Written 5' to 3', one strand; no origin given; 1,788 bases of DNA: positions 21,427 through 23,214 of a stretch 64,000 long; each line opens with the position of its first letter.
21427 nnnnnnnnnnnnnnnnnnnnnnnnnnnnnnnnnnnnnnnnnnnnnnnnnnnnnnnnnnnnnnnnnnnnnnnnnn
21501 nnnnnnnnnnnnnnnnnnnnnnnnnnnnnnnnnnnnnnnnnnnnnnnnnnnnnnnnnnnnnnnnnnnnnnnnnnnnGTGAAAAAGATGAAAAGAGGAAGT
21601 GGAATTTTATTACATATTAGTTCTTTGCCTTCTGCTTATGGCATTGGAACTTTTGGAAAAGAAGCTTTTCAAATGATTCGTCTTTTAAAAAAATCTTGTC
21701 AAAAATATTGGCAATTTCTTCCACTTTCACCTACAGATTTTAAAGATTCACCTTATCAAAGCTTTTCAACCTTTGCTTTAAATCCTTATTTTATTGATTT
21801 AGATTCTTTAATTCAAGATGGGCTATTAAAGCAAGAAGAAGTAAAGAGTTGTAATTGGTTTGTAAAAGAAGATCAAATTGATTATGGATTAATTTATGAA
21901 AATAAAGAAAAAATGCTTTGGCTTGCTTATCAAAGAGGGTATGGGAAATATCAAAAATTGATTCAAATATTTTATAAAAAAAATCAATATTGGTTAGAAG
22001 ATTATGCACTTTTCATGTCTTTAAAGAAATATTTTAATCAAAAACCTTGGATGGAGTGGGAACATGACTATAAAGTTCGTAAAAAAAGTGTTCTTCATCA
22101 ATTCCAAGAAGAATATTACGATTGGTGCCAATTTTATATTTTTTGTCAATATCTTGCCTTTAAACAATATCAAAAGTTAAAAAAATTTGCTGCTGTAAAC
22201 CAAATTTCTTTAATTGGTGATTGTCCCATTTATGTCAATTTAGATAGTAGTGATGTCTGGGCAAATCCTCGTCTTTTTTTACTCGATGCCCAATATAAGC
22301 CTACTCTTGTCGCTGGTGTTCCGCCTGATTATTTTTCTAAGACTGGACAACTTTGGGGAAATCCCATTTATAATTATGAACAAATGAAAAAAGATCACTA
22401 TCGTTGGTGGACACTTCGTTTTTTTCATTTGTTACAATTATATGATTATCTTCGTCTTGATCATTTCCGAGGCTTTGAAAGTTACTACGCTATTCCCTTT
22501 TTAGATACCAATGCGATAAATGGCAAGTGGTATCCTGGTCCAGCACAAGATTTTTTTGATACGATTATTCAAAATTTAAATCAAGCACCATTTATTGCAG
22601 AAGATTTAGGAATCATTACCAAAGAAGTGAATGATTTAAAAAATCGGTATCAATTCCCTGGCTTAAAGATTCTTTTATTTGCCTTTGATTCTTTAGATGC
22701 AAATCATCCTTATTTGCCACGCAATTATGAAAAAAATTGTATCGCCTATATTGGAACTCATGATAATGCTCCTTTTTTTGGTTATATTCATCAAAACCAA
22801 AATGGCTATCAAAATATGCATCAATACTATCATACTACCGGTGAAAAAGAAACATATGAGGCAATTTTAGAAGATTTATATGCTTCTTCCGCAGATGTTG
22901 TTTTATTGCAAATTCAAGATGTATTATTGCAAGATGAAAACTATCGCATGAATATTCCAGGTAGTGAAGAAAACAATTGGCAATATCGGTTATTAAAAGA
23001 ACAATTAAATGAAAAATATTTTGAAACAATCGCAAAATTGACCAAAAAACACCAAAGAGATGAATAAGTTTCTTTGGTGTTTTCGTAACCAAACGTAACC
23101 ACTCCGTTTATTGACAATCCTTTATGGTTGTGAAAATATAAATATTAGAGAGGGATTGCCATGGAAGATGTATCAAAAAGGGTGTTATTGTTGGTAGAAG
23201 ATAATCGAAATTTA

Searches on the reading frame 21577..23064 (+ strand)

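Call 59: search_protein_families(library=pfam, proteins=[window:21577-23064:+], max_evalue=0.00001)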
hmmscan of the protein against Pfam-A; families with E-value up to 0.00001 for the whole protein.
window:21577-23064:+ (496 aa): 1 family
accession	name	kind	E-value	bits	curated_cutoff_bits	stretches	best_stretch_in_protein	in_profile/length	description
PF02446.23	Glyco_hydro_77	-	5.1e-163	543.7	25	1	12-477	1-464/465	4-alpha-glucanotransferase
